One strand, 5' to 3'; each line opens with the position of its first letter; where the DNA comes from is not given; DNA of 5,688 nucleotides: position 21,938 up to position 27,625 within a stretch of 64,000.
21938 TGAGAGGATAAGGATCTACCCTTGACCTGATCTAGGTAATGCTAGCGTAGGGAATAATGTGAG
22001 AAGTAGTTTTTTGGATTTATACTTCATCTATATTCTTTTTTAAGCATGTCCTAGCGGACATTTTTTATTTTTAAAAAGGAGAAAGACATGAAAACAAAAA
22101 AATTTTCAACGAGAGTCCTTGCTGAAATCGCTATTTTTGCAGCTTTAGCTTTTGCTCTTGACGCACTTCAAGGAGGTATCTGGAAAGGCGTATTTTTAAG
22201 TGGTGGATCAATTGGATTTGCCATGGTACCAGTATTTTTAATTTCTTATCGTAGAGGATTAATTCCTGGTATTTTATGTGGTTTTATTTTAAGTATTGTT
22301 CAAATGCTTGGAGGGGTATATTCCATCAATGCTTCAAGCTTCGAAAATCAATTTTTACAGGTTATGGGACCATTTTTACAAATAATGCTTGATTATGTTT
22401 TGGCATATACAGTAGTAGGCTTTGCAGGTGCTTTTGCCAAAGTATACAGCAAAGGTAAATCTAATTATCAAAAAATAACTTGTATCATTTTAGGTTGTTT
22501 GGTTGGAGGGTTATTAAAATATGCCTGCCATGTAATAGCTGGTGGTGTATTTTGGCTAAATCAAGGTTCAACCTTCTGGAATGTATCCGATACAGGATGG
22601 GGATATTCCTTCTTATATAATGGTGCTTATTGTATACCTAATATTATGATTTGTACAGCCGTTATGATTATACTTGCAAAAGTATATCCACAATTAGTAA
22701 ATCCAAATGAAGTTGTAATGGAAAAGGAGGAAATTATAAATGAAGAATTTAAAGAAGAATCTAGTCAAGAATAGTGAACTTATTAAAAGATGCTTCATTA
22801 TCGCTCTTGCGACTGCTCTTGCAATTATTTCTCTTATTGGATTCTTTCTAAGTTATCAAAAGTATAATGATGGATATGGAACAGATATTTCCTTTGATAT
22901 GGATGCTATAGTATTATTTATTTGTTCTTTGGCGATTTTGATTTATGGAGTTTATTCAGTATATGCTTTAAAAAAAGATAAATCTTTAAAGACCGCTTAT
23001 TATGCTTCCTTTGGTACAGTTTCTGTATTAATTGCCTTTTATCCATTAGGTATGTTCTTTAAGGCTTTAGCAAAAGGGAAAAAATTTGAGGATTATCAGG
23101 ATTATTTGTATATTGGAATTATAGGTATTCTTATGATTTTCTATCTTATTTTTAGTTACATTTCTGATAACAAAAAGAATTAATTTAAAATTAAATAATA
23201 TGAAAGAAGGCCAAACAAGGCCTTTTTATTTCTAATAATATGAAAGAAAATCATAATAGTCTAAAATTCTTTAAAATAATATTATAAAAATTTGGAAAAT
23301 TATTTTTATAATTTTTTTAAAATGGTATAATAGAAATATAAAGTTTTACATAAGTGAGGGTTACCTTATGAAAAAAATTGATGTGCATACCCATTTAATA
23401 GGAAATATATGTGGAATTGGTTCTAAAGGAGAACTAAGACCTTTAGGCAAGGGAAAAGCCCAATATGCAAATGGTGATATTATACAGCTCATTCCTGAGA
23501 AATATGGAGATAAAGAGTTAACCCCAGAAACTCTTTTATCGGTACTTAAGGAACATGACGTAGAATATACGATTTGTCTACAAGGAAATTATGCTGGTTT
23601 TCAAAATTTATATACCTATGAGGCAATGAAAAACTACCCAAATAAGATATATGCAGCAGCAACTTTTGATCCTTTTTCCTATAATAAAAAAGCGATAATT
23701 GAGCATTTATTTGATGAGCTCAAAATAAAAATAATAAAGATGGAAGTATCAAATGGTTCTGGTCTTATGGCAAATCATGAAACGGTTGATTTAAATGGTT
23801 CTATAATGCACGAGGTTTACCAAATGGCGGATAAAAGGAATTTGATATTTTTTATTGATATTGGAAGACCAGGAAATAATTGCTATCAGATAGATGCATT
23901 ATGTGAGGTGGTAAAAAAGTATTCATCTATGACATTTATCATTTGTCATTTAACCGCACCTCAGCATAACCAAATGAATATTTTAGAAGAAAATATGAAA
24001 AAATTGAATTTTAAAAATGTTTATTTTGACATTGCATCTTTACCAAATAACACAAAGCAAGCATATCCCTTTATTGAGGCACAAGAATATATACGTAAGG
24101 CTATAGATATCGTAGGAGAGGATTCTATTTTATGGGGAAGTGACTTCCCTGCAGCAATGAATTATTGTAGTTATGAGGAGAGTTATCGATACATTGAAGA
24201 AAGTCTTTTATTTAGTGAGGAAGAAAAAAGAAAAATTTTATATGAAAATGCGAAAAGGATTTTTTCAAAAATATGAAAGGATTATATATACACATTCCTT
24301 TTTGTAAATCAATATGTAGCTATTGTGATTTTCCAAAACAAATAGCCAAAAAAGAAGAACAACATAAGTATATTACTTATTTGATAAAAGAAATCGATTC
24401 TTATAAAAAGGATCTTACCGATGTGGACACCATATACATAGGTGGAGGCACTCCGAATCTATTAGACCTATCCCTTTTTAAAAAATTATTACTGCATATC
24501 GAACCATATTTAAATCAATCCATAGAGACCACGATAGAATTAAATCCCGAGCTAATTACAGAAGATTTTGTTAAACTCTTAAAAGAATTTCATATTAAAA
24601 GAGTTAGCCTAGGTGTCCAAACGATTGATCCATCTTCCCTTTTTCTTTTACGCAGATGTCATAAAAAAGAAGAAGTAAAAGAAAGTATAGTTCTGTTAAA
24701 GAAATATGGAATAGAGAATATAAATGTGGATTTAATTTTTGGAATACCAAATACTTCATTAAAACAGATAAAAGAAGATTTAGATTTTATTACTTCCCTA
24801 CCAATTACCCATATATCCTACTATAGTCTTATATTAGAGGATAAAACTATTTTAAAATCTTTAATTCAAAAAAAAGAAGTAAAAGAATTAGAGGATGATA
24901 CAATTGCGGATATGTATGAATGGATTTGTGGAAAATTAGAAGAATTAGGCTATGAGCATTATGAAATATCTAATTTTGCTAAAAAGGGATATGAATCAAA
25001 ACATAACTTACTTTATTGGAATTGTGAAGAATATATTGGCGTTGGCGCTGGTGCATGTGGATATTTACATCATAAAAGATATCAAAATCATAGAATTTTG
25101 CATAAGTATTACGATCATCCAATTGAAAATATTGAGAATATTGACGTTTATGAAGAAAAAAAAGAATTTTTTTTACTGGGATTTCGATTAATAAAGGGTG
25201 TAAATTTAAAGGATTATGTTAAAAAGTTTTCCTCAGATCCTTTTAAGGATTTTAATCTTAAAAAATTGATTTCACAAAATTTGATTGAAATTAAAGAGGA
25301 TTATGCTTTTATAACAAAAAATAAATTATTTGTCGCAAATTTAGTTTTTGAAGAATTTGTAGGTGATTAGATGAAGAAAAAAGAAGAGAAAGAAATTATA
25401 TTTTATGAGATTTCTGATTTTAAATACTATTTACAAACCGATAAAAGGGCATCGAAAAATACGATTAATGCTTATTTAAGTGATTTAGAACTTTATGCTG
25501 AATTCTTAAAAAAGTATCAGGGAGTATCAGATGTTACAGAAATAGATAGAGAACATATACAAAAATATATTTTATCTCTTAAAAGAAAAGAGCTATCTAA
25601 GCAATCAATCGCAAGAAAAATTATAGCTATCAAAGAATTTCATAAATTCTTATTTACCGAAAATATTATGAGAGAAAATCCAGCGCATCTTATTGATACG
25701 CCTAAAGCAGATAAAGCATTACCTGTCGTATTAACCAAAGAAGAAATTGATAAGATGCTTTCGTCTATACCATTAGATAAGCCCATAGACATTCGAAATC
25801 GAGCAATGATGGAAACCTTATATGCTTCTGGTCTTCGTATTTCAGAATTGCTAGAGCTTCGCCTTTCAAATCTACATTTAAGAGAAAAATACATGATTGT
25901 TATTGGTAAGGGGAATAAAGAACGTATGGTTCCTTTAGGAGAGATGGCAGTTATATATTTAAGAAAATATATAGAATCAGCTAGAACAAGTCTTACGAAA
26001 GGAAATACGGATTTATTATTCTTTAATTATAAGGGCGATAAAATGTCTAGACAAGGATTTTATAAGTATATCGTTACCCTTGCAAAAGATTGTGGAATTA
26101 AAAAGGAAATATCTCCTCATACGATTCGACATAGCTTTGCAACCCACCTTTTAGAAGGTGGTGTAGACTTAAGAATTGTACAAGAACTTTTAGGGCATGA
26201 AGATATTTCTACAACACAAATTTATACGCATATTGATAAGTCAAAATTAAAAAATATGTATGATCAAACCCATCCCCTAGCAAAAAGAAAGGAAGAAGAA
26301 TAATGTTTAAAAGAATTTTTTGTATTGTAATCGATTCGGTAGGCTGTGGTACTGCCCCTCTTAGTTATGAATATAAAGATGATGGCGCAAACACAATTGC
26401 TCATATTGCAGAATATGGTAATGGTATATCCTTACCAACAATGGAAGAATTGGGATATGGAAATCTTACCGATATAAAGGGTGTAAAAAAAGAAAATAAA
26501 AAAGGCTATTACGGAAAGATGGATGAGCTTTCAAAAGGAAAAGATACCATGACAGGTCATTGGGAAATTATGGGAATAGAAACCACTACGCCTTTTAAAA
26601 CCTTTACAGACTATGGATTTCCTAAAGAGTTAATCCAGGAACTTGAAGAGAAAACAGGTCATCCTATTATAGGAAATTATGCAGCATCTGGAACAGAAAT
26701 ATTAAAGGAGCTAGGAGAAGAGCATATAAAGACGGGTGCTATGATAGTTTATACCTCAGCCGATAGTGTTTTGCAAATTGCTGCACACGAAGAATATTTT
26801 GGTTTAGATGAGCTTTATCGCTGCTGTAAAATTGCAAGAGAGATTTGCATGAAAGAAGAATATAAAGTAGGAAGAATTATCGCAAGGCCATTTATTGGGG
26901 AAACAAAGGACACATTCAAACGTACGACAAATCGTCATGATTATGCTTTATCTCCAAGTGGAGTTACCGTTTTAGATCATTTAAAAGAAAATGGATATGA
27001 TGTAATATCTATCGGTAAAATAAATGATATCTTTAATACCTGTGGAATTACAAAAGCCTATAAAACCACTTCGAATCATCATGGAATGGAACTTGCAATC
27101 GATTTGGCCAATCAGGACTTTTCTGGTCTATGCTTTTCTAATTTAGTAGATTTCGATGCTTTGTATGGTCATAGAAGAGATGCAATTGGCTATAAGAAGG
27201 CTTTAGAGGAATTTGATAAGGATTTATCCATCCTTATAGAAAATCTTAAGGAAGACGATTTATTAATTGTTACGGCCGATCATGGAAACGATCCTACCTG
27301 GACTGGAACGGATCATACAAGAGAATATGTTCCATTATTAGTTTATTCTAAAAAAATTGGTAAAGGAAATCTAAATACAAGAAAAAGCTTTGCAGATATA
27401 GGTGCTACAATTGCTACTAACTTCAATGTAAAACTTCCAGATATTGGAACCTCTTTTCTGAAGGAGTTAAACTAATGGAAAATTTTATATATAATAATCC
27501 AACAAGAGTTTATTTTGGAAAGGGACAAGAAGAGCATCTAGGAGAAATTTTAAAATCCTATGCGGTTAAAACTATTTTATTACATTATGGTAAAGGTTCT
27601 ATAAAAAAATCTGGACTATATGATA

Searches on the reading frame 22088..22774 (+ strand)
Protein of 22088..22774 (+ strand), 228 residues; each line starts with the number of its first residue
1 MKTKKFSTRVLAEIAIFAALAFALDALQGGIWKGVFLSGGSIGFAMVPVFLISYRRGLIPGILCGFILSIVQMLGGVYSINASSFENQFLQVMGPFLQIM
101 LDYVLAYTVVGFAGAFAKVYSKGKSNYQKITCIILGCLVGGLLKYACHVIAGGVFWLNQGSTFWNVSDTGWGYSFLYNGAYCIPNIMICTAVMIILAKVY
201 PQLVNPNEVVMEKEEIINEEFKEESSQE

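Call 35: search_protein_families(library=pfam, proteins=[window:22088-22774:+], max_evalue=0.00001)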
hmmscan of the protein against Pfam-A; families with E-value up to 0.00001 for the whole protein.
window:22088-22774:+ (228 aa): 1 family
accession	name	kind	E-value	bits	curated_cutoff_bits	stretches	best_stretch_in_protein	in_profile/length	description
PF09515.15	Thia_YuaJ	-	1.2e-32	113.9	25.8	1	11-204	1-176/177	Thiamine transporter protein (Thia_YuaJ)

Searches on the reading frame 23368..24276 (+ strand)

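Call 35: search_protein_families(library=pfam, proteins=[window:23368-24276:+], max_evalue=0.00001)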
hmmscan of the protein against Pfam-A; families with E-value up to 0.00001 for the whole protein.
window:23368-24276:+ (302 aa): 1 family
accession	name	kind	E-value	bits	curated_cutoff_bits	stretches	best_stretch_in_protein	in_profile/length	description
PF04909.20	Amidohydro_2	-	8.6e-21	75.4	26.4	1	4-299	1-287/289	Amidohydrolase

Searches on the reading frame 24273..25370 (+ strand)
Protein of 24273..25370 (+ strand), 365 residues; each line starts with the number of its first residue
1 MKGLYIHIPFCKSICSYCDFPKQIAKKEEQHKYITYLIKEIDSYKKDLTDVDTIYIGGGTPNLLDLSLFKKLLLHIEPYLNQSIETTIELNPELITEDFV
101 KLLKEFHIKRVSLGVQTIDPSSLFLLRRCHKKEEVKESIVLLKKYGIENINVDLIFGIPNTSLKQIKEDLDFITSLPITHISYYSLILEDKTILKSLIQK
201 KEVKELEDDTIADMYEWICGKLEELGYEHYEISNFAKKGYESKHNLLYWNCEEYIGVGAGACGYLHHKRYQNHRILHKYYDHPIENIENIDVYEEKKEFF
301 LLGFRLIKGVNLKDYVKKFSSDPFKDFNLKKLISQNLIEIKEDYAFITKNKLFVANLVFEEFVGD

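Call 35: search_protein_families(library=pfam, proteins=[window:24273-25370:+], max_evalue=0.00001)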
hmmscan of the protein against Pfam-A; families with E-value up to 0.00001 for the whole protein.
window:24273-25370:+ (365 aa): 2 families
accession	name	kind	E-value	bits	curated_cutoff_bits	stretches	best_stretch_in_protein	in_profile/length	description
PF04055.27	Radical_SAM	-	4.1e-28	99.1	29.5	1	5-173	1-166/166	Radical SAM superfamily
PF06969.22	HemN_C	-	1.6e-06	28.5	24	1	297-349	8-62/67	HemN C-terminal domain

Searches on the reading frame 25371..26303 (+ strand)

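Call 35: search_protein_families(library=pfam, proteins=[window:25371-26303:+], max_evalue=0.00001)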
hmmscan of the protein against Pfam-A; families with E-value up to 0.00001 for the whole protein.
window:25371-26303:+ (310 aa): 2 families
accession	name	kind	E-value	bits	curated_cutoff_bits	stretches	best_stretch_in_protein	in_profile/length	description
PF00589.27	Phage_integrase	-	1.9e-52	178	27.1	1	120-290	2-170/172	Phage integrase family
PF02899.23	Phage_int_SAM_1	-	7.3e-20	71.5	22.3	1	15-97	2-82/83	Phage integrase, N-terminal SAM-like domain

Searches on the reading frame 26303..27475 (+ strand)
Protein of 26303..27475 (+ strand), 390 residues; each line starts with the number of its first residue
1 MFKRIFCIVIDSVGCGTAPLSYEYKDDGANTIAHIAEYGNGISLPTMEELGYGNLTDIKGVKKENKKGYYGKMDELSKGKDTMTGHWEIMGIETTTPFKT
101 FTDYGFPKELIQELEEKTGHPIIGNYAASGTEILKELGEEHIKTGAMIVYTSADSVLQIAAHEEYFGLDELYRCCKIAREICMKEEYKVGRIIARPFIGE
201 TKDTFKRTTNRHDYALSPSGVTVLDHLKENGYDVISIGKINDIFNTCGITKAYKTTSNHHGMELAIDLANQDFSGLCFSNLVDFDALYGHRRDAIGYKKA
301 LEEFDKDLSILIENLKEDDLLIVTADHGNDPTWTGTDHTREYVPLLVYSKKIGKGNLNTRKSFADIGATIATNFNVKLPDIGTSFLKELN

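Call 35: search_protein_families(library=pfam, proteins=[window:26303-27475:+], max_evalue=0.00001)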
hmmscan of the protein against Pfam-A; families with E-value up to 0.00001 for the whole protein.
window:26303-27475:+ (390 aa): 1 family
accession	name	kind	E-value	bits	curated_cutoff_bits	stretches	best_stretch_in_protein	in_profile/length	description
PF01676.23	Metalloenzyme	-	1.2e-43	149.9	24.3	1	3-377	1-251/252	Metalloenzyme superfamily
